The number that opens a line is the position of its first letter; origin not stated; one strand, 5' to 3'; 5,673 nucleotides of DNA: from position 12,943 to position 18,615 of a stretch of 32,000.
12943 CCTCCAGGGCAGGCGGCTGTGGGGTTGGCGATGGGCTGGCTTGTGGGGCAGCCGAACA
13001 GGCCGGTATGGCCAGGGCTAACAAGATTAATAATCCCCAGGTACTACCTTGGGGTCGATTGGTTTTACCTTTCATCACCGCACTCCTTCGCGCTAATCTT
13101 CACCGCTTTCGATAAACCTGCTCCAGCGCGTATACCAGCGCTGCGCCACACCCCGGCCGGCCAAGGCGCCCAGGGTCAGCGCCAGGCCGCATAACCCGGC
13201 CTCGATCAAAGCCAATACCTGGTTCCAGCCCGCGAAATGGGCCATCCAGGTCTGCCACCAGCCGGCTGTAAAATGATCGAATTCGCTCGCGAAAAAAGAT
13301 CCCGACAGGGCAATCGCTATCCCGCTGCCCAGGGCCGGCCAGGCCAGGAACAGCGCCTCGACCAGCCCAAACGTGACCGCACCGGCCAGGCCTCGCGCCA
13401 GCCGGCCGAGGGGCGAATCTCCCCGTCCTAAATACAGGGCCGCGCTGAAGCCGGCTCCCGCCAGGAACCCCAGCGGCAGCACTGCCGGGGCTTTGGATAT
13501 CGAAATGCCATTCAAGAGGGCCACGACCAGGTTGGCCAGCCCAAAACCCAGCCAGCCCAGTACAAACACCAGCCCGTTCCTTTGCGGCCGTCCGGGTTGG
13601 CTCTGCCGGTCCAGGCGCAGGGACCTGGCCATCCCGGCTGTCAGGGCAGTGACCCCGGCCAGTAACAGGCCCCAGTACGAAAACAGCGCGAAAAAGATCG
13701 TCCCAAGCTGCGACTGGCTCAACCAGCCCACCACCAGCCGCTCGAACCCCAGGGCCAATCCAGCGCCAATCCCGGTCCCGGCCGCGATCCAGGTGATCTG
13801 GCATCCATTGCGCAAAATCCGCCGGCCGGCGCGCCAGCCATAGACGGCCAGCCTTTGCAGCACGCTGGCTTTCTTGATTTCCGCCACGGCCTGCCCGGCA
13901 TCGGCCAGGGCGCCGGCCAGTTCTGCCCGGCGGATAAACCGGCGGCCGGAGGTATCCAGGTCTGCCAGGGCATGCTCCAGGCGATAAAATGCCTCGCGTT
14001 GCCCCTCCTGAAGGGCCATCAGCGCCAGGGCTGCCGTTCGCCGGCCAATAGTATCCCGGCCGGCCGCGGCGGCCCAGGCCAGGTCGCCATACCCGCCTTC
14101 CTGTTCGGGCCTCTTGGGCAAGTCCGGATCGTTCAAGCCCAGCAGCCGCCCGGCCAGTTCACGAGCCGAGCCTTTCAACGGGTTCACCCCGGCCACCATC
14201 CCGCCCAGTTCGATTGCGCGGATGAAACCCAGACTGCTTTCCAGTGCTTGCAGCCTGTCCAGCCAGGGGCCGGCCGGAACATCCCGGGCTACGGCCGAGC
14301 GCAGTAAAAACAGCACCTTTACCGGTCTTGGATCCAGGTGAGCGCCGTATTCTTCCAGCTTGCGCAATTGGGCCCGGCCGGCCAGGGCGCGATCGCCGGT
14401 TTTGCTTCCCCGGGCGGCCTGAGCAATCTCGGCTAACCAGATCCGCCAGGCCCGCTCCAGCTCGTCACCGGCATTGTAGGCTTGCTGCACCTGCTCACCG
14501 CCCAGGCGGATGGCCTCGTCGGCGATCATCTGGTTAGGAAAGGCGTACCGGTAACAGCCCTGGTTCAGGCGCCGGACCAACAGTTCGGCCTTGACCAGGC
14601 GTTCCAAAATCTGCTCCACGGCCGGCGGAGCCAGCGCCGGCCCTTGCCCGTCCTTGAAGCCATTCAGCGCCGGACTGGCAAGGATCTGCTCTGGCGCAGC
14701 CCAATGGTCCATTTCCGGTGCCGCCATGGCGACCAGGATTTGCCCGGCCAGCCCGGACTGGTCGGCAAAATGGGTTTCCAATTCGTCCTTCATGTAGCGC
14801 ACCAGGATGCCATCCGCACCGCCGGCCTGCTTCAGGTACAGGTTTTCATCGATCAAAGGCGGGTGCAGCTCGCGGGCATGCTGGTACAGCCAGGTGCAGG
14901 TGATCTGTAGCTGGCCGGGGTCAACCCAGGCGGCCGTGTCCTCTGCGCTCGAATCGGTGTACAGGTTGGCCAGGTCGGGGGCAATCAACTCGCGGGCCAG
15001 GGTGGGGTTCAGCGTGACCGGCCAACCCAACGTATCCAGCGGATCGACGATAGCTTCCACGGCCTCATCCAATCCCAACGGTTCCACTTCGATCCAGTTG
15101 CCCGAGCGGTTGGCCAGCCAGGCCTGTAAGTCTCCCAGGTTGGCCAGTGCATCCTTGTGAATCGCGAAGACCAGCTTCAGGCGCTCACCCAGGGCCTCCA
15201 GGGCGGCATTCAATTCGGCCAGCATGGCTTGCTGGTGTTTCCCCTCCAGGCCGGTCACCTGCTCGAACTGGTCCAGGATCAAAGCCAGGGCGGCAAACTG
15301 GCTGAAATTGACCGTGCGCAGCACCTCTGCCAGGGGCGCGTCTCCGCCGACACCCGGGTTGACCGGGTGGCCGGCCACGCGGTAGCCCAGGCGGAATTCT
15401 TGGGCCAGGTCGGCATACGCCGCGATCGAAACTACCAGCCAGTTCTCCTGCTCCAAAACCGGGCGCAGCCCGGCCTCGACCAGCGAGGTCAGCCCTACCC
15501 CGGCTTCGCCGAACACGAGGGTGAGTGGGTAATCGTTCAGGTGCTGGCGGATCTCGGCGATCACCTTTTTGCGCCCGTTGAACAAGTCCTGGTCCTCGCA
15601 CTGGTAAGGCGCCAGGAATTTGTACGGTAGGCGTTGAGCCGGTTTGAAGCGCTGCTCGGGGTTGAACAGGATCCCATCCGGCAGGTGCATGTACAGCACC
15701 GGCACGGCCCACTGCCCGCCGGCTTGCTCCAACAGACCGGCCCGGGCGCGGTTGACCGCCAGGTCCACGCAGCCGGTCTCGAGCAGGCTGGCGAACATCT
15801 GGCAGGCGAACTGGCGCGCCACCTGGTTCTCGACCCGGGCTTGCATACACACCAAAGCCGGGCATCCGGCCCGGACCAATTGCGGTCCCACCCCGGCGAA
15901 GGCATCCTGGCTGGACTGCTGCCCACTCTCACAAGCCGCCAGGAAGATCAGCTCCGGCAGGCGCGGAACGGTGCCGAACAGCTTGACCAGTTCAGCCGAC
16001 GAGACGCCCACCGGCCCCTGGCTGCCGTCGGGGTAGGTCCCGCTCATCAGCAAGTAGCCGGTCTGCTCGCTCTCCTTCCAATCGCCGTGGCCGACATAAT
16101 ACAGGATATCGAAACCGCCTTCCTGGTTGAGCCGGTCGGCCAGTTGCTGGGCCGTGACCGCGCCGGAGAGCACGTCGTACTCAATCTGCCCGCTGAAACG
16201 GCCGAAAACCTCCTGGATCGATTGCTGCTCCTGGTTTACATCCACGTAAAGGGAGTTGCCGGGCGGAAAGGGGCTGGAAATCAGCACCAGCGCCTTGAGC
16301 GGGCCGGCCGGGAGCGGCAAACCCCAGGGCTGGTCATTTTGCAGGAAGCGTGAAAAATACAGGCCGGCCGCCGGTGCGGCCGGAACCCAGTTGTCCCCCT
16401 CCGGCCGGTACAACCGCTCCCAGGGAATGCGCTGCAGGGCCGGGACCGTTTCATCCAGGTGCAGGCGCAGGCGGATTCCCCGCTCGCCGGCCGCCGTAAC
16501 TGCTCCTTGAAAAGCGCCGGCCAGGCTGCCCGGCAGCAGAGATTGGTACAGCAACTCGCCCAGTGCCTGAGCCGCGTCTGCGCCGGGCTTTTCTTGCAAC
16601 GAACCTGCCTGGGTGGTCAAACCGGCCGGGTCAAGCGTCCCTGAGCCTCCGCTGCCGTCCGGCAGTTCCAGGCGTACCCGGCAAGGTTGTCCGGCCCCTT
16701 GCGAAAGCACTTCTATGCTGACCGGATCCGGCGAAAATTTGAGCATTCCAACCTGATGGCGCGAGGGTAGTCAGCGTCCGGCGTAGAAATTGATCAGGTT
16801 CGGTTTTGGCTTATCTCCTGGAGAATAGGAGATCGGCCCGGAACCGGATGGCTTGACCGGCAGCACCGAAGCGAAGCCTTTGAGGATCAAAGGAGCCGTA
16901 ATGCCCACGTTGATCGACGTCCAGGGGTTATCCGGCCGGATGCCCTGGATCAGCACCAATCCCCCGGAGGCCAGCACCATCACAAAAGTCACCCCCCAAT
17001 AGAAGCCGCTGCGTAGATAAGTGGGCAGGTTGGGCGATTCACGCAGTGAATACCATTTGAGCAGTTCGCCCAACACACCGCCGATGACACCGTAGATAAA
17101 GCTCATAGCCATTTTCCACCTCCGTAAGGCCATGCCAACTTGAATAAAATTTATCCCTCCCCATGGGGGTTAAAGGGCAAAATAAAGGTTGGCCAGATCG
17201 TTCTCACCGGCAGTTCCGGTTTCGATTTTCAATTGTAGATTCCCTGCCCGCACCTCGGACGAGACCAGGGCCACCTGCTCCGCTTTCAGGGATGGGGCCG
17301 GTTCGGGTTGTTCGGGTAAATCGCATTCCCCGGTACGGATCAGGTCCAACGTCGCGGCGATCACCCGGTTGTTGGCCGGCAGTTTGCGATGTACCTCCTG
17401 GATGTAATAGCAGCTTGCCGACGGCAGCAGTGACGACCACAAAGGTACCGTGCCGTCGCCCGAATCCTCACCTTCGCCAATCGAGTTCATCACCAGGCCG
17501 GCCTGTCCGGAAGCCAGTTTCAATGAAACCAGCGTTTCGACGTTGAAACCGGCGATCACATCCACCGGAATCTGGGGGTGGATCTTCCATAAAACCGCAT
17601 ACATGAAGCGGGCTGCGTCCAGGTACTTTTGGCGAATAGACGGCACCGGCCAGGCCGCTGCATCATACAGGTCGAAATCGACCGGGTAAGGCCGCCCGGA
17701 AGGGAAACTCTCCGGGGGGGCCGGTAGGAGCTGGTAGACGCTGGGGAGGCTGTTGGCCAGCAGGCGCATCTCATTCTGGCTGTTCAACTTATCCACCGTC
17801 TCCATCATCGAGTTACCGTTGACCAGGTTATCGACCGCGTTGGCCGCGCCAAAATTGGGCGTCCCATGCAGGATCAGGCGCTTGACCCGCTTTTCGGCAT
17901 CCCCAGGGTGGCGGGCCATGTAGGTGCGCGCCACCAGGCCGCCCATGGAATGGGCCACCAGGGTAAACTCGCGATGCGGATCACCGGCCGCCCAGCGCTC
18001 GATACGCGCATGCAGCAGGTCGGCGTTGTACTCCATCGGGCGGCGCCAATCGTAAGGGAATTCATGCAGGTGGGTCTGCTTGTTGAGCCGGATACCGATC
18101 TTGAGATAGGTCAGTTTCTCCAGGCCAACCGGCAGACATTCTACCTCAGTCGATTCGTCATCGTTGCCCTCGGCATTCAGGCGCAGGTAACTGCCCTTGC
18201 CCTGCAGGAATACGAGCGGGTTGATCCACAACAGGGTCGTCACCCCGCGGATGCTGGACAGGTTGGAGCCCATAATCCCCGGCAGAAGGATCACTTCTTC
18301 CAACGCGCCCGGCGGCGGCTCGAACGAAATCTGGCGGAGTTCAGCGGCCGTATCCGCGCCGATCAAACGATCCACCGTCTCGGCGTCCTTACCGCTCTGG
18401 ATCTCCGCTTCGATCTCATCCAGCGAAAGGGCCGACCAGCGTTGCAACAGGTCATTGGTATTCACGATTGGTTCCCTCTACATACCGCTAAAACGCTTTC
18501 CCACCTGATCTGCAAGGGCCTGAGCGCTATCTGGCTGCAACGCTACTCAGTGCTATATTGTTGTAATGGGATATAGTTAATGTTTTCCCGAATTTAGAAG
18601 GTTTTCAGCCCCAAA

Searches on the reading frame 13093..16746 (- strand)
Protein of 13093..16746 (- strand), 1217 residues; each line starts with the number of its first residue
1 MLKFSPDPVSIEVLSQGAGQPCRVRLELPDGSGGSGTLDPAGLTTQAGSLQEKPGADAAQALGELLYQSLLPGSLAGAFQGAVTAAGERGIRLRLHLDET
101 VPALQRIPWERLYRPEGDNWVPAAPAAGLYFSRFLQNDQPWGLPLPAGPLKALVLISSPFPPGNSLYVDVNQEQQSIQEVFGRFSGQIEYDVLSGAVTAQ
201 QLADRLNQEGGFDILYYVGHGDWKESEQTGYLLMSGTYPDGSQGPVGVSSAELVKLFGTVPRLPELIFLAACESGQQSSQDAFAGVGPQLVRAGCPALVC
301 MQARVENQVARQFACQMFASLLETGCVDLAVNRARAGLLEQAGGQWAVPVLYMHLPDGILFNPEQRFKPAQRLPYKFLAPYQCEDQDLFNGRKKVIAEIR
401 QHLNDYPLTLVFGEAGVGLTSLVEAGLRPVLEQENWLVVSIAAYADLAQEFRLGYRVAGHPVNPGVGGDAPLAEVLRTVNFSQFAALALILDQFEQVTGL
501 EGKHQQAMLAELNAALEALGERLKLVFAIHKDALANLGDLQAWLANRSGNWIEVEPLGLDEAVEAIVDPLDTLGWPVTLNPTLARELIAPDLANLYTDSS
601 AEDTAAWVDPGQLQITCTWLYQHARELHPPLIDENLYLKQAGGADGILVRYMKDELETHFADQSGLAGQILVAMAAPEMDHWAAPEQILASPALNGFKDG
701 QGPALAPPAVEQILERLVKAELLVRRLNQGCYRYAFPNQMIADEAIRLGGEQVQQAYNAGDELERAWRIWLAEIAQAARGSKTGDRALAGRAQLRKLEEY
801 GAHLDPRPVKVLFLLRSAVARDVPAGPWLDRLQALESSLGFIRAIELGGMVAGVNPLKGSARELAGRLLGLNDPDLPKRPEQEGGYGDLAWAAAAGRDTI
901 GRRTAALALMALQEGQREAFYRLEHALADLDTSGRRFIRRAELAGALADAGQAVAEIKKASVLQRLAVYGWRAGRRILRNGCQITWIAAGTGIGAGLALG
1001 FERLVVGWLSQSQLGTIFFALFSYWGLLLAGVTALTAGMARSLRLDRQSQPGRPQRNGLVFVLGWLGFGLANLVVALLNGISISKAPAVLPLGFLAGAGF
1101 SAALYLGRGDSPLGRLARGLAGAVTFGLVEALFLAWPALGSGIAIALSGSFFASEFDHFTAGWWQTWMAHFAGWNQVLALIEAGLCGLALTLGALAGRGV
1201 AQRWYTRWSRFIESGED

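Call 5: search_protein_families(library=pfam, proteins=[window:13093-16746:-])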
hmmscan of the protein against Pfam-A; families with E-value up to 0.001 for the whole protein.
window:13093-16746:- (1217 aa): 3 families
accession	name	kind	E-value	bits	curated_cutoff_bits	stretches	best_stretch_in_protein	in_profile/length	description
PF20703.3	nSTAND1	-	4.6e-27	96.1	27.1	1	374-727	1-330/379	Novel STAND NTPase 1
PF12770.12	CHAT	-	6.4e-21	75.5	24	1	61-342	2-270/289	CHAT domain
PF13191.12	AAA_16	-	0.00013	22.9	32.6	1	391-527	4-136/167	AAA ATPase domain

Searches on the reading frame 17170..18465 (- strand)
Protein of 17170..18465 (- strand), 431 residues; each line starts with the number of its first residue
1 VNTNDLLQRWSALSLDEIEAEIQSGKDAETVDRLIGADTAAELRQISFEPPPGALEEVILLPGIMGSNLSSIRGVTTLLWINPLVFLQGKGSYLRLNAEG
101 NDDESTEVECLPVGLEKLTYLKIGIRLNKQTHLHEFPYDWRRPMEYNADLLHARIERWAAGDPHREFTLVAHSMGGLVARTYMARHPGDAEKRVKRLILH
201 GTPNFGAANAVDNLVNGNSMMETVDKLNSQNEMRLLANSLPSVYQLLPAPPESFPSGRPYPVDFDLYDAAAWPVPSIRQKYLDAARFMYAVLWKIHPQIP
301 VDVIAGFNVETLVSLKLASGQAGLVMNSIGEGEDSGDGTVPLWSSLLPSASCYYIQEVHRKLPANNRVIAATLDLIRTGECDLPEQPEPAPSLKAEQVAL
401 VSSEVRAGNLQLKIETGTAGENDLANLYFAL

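Call 5: search_protein_families(library=pfam, proteins=[window:17170-18465:-])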
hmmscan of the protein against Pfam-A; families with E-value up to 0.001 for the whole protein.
window:17170-18465:- (431 aa): 7 families
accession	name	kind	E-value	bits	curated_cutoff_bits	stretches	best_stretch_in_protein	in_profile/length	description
PF02450.21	LCAT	-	5.1e-14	52.7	21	1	122-249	78-204/392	Lecithin:cholesterol acyltransferase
PF00561.26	Abhydrolase_1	-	2.9e-07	30.9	25.8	1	164-216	68-118/245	alpha/beta hydrolase fold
PF07819.20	PGAP1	-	5.1e-06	26.8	24.3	1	162-228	88-154/233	PGAP1-like alpha/beta domain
PF12146.15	Hydrolase_4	-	8.7e-06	25.6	27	1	140-207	52-113/239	Serine aminopeptidase, S33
PF24096.1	DUF7379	-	1.3e-05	25.7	33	1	146-213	52-121/191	Domain of unknown function (DUF7379)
PF12697.13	Abhydrolase_6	-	8.9e-05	23.7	26.3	1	137-274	45-142/217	Alpha/beta hydrolase family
PF02089.21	Palm_thioest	-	0.00028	21.1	26.8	1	162-212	70-118/254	Palmitoyl protein thioesterase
